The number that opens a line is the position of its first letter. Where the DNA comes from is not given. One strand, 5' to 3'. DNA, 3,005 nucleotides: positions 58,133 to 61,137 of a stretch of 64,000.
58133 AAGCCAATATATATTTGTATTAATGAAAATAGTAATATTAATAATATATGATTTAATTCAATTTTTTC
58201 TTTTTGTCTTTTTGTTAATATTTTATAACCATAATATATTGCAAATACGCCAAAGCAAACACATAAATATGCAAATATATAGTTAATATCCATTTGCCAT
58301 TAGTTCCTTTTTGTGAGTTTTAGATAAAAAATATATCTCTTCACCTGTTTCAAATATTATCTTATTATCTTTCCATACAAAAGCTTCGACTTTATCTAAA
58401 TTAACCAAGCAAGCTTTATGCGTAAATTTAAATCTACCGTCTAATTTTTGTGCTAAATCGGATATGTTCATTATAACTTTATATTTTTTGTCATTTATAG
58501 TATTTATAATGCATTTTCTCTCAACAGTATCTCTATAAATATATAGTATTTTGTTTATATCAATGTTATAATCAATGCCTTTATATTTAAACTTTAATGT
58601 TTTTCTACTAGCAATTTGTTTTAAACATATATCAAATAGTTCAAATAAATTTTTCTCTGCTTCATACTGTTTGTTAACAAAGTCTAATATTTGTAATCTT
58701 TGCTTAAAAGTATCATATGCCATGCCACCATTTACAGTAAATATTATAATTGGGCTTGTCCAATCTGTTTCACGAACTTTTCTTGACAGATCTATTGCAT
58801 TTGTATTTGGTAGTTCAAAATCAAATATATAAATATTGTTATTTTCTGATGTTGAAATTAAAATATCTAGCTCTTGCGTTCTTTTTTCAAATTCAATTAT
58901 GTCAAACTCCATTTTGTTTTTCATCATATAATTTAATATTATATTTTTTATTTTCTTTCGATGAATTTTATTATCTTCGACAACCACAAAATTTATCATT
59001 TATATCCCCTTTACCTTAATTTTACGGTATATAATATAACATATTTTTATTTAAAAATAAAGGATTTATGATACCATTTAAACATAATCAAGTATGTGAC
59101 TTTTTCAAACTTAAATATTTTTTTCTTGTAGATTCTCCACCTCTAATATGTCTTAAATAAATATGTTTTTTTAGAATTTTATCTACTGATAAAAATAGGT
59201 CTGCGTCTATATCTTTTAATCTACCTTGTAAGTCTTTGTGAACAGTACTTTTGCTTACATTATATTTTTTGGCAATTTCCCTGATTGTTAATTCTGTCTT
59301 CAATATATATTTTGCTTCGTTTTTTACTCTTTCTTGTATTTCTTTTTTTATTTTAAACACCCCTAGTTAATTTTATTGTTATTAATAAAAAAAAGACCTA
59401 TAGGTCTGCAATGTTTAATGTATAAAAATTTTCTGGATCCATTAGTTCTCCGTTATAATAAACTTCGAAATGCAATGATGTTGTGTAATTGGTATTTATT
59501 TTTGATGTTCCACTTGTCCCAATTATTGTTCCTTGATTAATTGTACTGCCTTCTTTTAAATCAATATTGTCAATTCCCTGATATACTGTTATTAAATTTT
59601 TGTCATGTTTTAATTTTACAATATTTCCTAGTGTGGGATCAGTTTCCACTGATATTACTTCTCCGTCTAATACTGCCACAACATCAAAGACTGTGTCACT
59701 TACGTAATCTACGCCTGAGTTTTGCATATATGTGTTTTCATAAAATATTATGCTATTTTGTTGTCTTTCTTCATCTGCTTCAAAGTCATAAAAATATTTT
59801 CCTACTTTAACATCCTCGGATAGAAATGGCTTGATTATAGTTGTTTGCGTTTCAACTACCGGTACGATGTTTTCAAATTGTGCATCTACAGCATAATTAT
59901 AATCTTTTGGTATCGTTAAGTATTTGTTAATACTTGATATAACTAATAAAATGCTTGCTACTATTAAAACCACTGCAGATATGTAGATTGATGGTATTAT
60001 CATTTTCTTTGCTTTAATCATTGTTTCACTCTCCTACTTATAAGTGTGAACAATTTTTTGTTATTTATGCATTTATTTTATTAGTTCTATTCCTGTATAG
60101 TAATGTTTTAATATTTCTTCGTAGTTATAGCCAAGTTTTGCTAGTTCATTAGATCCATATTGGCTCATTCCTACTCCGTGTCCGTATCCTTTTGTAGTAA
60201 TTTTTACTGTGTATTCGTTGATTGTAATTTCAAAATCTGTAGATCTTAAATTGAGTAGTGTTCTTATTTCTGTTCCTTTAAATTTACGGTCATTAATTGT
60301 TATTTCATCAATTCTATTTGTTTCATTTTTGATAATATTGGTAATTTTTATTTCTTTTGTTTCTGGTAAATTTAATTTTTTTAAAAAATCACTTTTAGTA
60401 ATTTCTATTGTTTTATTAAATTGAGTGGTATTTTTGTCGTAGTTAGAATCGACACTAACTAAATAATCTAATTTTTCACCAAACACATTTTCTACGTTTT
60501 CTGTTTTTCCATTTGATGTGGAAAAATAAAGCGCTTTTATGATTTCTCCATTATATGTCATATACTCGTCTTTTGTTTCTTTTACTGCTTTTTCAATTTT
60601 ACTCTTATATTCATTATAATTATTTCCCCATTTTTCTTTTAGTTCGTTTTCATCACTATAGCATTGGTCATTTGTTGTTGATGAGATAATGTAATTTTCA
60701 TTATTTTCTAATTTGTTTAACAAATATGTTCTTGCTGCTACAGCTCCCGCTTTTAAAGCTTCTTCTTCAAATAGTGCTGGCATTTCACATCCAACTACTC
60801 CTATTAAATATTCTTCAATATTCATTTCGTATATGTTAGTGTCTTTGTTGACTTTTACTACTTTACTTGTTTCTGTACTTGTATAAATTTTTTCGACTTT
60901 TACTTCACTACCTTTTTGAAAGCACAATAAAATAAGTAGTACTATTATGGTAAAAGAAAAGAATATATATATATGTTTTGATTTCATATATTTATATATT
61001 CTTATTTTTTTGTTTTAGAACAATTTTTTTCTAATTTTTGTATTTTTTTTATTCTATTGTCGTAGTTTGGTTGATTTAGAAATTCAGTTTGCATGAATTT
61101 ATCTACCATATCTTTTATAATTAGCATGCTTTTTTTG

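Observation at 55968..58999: agr-type quorum-sensing locus with split, convergent architecture next to the spoIID, spoIIQ, spoIIID cluster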

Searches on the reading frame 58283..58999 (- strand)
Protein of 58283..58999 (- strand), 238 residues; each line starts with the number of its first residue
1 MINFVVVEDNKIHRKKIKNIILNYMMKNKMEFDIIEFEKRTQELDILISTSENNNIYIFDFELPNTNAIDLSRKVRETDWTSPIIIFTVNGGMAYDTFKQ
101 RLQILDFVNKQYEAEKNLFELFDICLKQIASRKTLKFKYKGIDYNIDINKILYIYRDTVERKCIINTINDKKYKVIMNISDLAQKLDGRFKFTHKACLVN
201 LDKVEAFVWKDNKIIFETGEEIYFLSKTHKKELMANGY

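Call 3: search_protein_families(library=pfam, proteins=[window:58283-58999:-], max_evalue=0.1)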
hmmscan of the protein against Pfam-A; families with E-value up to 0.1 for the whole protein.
window:58283-58999:- (238 aa): 4 families
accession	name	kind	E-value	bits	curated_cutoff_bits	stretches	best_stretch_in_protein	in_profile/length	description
PF04397.21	LytTR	-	1.1e-10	42.1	22.6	1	144-235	4-95/98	LytTr DNA-binding domain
PF00072.30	Response_reg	-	1.1e-08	35.7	30.2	1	5-116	2-105/111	Response regulator receiver domain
PF02294.24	7kD_DNA_binding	-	0.0018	18.7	25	1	134-156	1-23/58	7kD DNA-binding domain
PF04089.19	BRICHOS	-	0.03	15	25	1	146-186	9-49/91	BRICHOS domain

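Call 4: search_protein_families(library=ncbifam, proteins=[window:58283-58999:-], max_evalue=0.1)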
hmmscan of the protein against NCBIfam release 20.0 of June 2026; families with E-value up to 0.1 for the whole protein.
window:58283-58999:- (238 aa): 25 families
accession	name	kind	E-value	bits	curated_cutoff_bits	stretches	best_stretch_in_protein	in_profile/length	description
NF046049.1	quorum_RR_AgrA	equivalog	3.8e-11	43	400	1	4-230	3-236/238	quorum-sensing response regulator AgrA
NF006900.1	PRK09390.1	equivalog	6e-08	32.5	255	1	6-134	9-128/203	response regulator FixJ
NF045505.1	RR_RssB_Pseudo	equivalog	2.8e-05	23.4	700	1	4-113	8-109/394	two-component system response regulator RssB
NF041734.1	resp_reg_RppA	equivalog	3.5e-05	23.3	250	1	23-93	18-86/229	two-component system response regulator RppA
NF008078.0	PRK10816.1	equivalog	9.6e-05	22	336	1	4-111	3-102/223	two-component system response regulator PhoP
NF007005.1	PRK09468.1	equivalog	0.00036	20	331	1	6-112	8-106/237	osmolarity response regulator transcription factor OmpR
NF007928.2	PRK10643.1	equivalog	0.00064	19.4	330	1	5-112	4-98/216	two-component system response regulator PmrA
NF007419.0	PRK09958.1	equivalog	0.0011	18.6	251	1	3-111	2-103/204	acid-sensing system DNA-binding response regulator EvgA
TIGR02154.1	PhoB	equivalog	0.0012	18.3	296.2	1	4-92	5-87/226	phosphate regulon transcriptional regulator PhoB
NF007663.1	PRK10336.1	equivalog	0.0013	18.5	345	1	5-111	4-102/219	quorum sensing response regulator transcription factor QseB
NF041209.1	resp_regPieR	equivalog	0.0014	18.3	450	1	5-113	4-103/231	two component system response regulator PieR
NF007969.0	PRK10693.1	equivalog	0.0016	17.6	329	1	4-110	10-108/337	two-component system response regulator RssB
NF045555.1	Sul7d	equivalog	0.0018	18.2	100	1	134-156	3-25/61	Sul7d family chromatin protein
NF041733.1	resp_reg_CseB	equivalog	0.002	17.5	350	1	5-89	4-79/228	two-component system response regulator CseB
NF007935.0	PRK10651.1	equivalog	0.002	17.4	250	1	4-90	9-89/216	two-component system response regulator NarL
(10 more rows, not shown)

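Call 42: search_solved_structures(query=window:58283-58999:-, max_evalue=0.001, show_alignments=2)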
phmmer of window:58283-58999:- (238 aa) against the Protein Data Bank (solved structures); distinct sequences matched with E-value up to 0.001: 5.
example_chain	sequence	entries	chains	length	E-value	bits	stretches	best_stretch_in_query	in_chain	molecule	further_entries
4cbv_A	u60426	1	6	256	1.9e-05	27.8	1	5-217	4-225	COME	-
3h1g_A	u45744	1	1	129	0.00012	25.1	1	4-112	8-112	Chemotaxis protein cheY homolog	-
3gwg_A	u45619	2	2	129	0.00012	25.1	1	4-112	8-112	Chemotaxis protein cheY homolog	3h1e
1oxb_B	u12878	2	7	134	0.00077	22.5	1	2-89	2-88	SLN1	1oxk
2r25_B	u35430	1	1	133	0.00078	22.5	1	2-89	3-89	Osmosensing histidine protein kinase SLN1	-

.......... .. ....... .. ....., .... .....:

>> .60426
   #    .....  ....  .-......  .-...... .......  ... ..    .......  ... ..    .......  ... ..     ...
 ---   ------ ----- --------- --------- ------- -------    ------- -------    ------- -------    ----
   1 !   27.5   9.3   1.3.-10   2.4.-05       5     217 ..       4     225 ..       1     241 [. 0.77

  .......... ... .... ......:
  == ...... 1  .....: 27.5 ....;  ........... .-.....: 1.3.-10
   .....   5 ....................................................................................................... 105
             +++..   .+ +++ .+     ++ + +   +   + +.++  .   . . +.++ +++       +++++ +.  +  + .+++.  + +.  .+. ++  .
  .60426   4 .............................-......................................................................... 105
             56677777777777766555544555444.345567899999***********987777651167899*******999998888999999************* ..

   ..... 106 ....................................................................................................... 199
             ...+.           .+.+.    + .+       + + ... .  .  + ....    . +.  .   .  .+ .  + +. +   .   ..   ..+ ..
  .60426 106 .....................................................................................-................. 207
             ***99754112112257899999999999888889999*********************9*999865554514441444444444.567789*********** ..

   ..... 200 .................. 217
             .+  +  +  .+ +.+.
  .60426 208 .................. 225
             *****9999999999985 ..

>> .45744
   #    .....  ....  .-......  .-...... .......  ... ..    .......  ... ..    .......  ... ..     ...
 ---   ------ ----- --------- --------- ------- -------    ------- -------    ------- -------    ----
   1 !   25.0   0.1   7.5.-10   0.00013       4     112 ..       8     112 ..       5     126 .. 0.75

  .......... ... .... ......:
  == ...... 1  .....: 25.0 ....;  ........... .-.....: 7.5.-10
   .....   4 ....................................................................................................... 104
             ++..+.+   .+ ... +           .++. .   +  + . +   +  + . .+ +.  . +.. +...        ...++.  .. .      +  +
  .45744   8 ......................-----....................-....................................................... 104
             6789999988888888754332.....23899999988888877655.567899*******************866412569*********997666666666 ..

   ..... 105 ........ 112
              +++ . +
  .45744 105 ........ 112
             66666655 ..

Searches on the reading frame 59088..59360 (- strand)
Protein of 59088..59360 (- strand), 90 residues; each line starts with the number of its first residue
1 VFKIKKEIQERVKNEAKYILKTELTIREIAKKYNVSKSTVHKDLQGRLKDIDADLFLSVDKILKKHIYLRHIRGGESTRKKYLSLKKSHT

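Call 3: search_protein_families(library=pfam, proteins=[window:59088-59360:-], max_evalue=0.1)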
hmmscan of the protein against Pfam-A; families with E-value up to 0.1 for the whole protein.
window:59088-59360:- (90 aa): 28 families (the best 25 are shown)
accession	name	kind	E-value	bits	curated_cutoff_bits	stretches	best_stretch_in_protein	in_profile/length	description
PF12116.14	SpoIIID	-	1.3e-25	89.8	27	1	6-84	2-80/82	Stage III sporulation protein D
PF08279.18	HTH_11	-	1.2e-05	25.5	25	1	21-45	11-37/55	HTH domain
PF00356.27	LacI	-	0.00024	21.2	27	1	25-69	1-44/46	Bacterial regulatory proteins, lacI family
PF02796.21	HTH_7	-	0.0016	19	23.8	1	21-42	19-40/45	Helix-turn-helix domain of resolvase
PF13384.12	HTH_23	-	0.0016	18.7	24.6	1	23-42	17-36/50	Homeodomain-like domain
PF04545.22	Sigma70_r4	-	0.0021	18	24.1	1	22-41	19-38/50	Sigma-70, region 4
PF08220.18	HTH_DeoR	-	0.0039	17.3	21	1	22-45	13-36/57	DeoR-like helix-turn-helix domain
PF13518.12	HTH_28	-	0.0042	17.6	25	1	17-40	7-29/52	Helix-turn-helix domain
PF05225.22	HTH_psq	-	0.0043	17.2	20.4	1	18-47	11-40/45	helix-turn-helix, Psq domain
PF15978.11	TnsD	-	0.0056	16.2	32.4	1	12-89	187-253/355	Tn7-like transposition protein D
PF04297.20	UPF0122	-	0.0063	17.2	22.7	1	20-64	30-77/101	Putative helix-turn-helix protein, YlxM / p13 like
PF04967.18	HTH_10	-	0.0073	16.5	23.1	1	24-45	24-45/53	HTH DNA binding domain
PF12728.13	HTH_17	-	0.0079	16.9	27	1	24-42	2-20/51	Helix-turn-helix domain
PF09339.16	HTH_IclR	-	0.0097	16.1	22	1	22-42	17-37/52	IclR helix-turn-helix domain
PF13936.12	HTH_38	-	0.012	15.7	27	1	23-44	20-41/44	Helix-turn-helix domain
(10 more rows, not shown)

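Call 4: search_protein_families(library=ncbifam, proteins=[window:59088-59360:-], max_evalue=0.1)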
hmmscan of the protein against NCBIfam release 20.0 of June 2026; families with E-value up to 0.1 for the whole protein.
window:59088-59360:- (90 aa): 16 families
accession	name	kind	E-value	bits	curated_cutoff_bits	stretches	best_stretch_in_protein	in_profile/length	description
TIGR02844.1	spore_III_D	equivalog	9.2e-24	83.6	111.5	1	6-83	2-79/80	sporulation transcriptional regulator SpoIIID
NF045758.2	YlxM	equivalog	0.00054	20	80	1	19-45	28-54/72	YlxM family DNA-binding protein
TIGR02937.1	sigma70-ECF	superfamily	0.0021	17.7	42.9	1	22-46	132-156/165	sigma-70 family RNA polymerase sigma factor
TIGR00115.1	tig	equivalog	0.0044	15.9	180.2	1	4-65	325-385/410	trigger factor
NF048019.1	IS256_Zn_var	equivalog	0.0059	15.9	150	1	15-49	42-75/304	IS256 family transposase, variant Zn-binding type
TIGR01321.1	TrpR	equivalog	0.0071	16.7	67.25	1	6-55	39-86/94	trp operon repressor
TIGR02985.1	Sig70_bacteroi1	subfamily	0.0095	16.2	126.4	1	22-53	129-160/162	RNA polymerase sigma-70 factor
NF001075.0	PRK00118.2-6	equivalog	0.014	15.7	151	1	1-46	18-64/114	putative DNA-binding protein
NF047541.1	telomere_Tpg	equivalog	0.016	15.1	90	1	6-65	16-76/183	telomere-protecting terminal protein Tpg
NF053717.1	VnlPnlRedVprA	equivalog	0.019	13.8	600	1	1-39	334-369/481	vinyl phenol reductase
TIGR01764.1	excise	domain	0.02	15.2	28.8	1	24-42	2-20/49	excisionase family DNA-binding protein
TIGR02999.1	Sig-70_X6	subfamily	0.033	14.1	126.15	1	24-45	151-172/183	ECF-type sigma factor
NF033546.1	transpos_IS21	equivalog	0.036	13.6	160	1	21-46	6-31/294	IS21 family transposase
TIGR03879.1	near_KaiC_dom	domain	0.038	14.5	65.1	1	21-67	33-76/91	probable regulatory domain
NF038385.1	IS66_access_TnpA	equivalog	0.042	13.4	150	1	22-49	15-41/190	IS66-like element accessory protein TnpA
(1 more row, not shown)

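Call 16: find_encoding_contigs(protein=window:59088-59360:-, flank=6000, max_places=10)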
Protein window:59088-59360:- (90 aa): 22 contigs read that carry it; 10 places shown.
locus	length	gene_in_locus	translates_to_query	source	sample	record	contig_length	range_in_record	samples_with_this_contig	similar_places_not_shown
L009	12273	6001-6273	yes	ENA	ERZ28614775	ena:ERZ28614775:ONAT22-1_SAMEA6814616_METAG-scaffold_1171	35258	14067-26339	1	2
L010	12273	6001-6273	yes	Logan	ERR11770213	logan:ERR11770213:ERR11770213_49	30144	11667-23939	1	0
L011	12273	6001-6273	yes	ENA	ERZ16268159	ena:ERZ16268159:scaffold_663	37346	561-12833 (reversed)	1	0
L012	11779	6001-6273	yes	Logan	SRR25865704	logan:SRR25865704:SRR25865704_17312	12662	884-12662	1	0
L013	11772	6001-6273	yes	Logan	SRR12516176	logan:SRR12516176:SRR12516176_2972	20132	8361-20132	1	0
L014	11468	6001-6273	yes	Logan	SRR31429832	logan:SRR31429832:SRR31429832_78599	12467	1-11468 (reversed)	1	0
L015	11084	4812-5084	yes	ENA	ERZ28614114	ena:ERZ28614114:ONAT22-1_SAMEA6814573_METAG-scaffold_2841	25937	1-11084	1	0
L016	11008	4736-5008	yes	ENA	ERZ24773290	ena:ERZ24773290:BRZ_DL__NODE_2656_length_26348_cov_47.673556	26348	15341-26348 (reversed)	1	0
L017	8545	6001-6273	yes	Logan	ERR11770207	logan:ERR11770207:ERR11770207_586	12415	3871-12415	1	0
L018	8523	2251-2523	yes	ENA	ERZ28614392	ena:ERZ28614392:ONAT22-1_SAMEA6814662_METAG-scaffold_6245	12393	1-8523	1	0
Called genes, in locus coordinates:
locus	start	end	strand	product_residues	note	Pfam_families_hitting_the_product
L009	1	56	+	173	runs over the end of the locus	PF09551:Spore_II_R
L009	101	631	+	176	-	PF02659:Mntp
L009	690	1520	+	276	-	PF01116:F_bP_aldolase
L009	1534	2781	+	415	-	PF00275:EPSP_synthase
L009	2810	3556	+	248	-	PF00657:Lipase_GDSL (weak)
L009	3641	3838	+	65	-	PF01197:Ribosomal_L31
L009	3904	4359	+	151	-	PF02502:LacAB_rpiB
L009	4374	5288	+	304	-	PF08486:SpoIID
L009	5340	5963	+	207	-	PF01551:Peptidase_M23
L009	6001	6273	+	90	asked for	PF12116:SpoIIID, PF08279:HTH_11 (weak)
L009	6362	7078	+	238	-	PF00072:Response_reg, PF04397:LytTR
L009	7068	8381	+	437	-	PF14501:HATPase_c_5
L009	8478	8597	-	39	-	-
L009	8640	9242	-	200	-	PF04647:AgrB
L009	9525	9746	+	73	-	PF00313:CSD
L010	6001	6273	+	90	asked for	PF12116:SpoIIID, PF08279:HTH_11 (weak)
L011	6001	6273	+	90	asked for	PF12116:SpoIIID, PF08279:HTH_11 (weak)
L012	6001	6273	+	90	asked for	PF12116:SpoIIID, PF08279:HTH_11 (weak)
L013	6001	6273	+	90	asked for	PF12116:SpoIIID, PF08279:HTH_11 (weak)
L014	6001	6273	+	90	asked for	PF12116:SpoIIID, PF08279:HTH_11 (weak)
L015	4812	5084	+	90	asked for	PF12116:SpoIIID, PF08279:HTH_11 (weak)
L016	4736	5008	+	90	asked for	PF12116:SpoIIID, PF08279:HTH_11 (weak)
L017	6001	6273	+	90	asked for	PF12116:SpoIIID, PF08279:HTH_11 (weak)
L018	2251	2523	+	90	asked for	PF12116:SpoIIID, PF08279:HTH_11 (weak)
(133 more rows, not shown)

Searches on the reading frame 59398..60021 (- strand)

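Call 3: search_protein_families(library=pfam, proteins=[window:59398-60021:-], max_evalue=0.1)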
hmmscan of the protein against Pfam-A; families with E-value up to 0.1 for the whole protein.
window:59398-60021:- (207 aa): 2 families
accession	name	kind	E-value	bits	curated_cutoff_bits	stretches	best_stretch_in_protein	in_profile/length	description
PF01551.29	Peptidase_M23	-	2.7e-20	72.8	28.7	1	101-196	3-96/96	Peptidase family M23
PF13850.11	ERGIC_N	-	0.093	13.3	27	0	15-52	24-61/91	Endoplasmic Reticulum-Golgi Intermediate Compartment (ERGIC)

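Call 4: search_protein_families(library=ncbifam, proteins=[window:59398-60021:-], max_evalue=0.1)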
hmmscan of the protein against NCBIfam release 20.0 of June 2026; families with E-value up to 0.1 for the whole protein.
window:59398-60021:- (207 aa): 16 families
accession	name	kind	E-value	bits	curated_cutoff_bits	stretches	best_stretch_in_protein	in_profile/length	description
NF053738.1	S2SprSpoIIQBc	equivalog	4.5e-45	154.1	250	1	4-205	20-228/232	stage II sporulation protein SpoIIQ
NF052530.1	Heli_ShapePgp3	exception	1.6e-10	40.6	300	1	92-200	158-264/270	peptidoglycan metallopeptidase Pgp3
NF008652.0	PRK11649.1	equivalog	2.4e-10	39.7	341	1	102-196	314-406/439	murein DD-endopeptidase MepM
NF040883.1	amid_act_ActS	equivalog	3.9e-09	36.1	375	1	91-199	126-232/242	amidase activator ActS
NF050804.1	CellDivDipMCaul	equivalog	6.7e-08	31.8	900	1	98-190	525-616/634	cell division endopeptidase DipM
NF053825.1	PdgNdpepShyA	equivalog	8.4e-08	31.3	700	1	101-193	296-386/425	peptidoglycan DD-endopeptidase ShyA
NF047755.1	LIC_10271_M23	exception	1e-07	32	180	1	88-169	104-185/207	LIC_10271 family cell wall hydrolase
NF053824.1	PdgNdpepShyC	equivalog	2.8e-06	26.5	700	1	101-191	296-384/429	peptidoglycan DD-endopeptidase ShyC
NF008123.1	PRK10871.1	equivalog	1.2e-05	24.9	311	1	100-199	264-361/365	murein hydrolase activator NlpD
NF052336.1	PdgHdaseHSB100310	equivalog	2.4e-05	23.9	500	1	102-193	58-147/316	peptidoglycan hydrolase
NF004799.0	PRK06148.1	subfamily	2.4e-05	22.5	1128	1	70-194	410-544/1015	hypothetical protein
NF041208.1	celldiv_DipM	equivalog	3.9e-05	23.1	740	1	101-198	319-415/419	cell division endopeptidase DipM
NF052529.1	PG_M23_Pgp6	exception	5.1e-05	22.1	600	1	103-199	337-431/452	peptidoglycan metallopeptidase Pgp6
NF047657.1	CellWlHdaseLepto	equivalog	0.0099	15.4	400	1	92-171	119-198/221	hypothetical protein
NF004929.0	PRK06286.2-2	equivalog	0.013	15.7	279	1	14-61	7-52/143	putative monovalent cation/H+ antiporter subunit G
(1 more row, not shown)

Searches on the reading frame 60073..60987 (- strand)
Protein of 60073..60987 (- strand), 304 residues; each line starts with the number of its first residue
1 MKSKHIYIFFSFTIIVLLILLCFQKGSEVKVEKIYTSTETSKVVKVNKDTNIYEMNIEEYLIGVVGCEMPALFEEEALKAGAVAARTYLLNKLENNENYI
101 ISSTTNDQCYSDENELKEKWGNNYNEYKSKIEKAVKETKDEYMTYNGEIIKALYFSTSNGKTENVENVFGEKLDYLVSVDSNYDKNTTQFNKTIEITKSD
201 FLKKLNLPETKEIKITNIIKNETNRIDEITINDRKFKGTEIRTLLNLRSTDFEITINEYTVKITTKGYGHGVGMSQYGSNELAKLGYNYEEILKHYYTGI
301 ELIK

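Call 3: search_protein_families(library=pfam, proteins=[window:60073-60987:-], max_evalue=0.1)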
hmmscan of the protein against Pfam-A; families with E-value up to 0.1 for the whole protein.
window:60073-60987:- (304 aa): 1 family
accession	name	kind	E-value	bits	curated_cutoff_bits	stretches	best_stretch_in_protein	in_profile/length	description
PF08486.15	SpoIID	-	1.8e-24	86.6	23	1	49-145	5-97/97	Stage II sporulation protein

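Call 4: search_protein_families(library=ncbifam, proteins=[window:60073-60987:-], max_evalue=0.1)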
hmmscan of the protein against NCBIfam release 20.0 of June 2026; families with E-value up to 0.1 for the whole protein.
window:60073-60987:- (304 aa): 2 families
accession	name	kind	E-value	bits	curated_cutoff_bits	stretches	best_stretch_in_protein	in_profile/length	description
TIGR02870.1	spore_II_D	equivalog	8.8e-90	301.2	234.75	1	25-302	43-335/338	stage II sporulation protein D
TIGR02669.1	SpoIID_LytB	domain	3.7e-67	227.1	83.3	1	51-303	2-269/270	SpoIID/LytB domain-containing protein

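Call 7: find_related_loci(query=window:60073-60987:-, collection=genome_contigs, flank=10000)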
Query window:60073-60987:- (304 aa) in genome_contigs; peptide patterns used: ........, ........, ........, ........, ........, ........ (x = any residue, [..] = any of these).
133 stretches matched a pattern; 2 encode a relative of the query (tblastn E <= 1e-3); 2 distinct loci.
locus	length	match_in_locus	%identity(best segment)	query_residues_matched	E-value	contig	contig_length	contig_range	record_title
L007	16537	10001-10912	91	1-304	6e-180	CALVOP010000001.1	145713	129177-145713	MAG: uncultured Bacilli bacterium isolate BRZ_EP__bin79 genome assembly, contig: BRZ_EP__NODE_183_length_145713_cov_14.5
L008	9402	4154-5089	38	6-302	6e-62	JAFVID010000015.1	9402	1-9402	MAG: Clostridia bacterium isolate RGIG5192 Sheep_Cecum-1__c93270, whole genome shotgun sequence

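Call 50: search_protein_families(library=pfam, proteins=[L008:4124-5107:+, L008:5319-5663:+, L008:5771-6352:+, L008:6321-7217:+, L008:7238-7846:+, L008:7846-8241:+, L008:2885-4114:-, L008:1718-2776:+], max_evalue=0.001)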
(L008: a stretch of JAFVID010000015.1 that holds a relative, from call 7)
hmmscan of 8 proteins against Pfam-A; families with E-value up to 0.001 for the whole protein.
L008:4124-5107:+ (327 aa): 1 family
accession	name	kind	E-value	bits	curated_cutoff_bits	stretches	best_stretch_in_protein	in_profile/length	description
PF08486.15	SpoIID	-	5.4e-17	62.6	23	1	53-159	4-97/97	Stage II sporulation protein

L008:5319-5663:+ (114 aa): 1 family
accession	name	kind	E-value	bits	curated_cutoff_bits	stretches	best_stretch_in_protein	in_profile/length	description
PF01245.26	Ribosomal_L19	-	1.1e-47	161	22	1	3-112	2-111/111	Ribosomal protein L19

L008:5771-6352:+ (193 aa): 2 families
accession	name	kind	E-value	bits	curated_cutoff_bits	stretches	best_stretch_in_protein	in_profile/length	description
PF10502.14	Peptidase_S26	-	2.3e-35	122.5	22.9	1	15-181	2-167/168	Signal peptidase, peptidase S26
PF00717.28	Peptidase_S24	-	8.5e-06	25.9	23.3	1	38-105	37-93/116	Peptidase S24-like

L008:6321-7217:+ (298 aa): 3 families
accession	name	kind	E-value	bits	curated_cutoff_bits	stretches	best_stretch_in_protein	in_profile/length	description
PF01926.29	MMR_HSR1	-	2.1e-17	63.7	21.9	1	138-192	2-58/113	50S ribosome-binding GTPase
PF02421.24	FeoB_N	-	1.2e-06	28.5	27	1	138-190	3-57/156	Ferrous iron transport protein B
PF03193.22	RsgA_GTPase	-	0.00012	22.4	30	0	68-165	56-136/174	RsgA GTPase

L008:7238-7846:+ (202 aa): 1 family
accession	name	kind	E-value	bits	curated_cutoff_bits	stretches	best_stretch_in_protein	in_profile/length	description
PF01351.25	RNase_HII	-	1.4e-42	146.2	25.8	1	19-196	1-198/199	Ribonuclease HII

L008:7846-8241:+ (131 aa): 2 families
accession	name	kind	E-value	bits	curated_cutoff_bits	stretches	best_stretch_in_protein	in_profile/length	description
PF02021.23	UPF0102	-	7.5e-27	94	23.6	1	12-102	1-80/80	Uncharacterised protein family UPF0102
PF08378.17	NERD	-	3e-08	34.6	22.1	1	9-73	2-73/111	Nuclease-related domain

L008:2885-4114:- (409 aa): 0 families

L008:1718-2776:+ (352 aa): 1 family
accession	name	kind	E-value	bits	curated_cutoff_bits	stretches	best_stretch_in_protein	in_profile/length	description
PF08478.15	POTRA_1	-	3.2e-07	31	23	1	64-129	1-64/69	POTRA domain, FtsQ-type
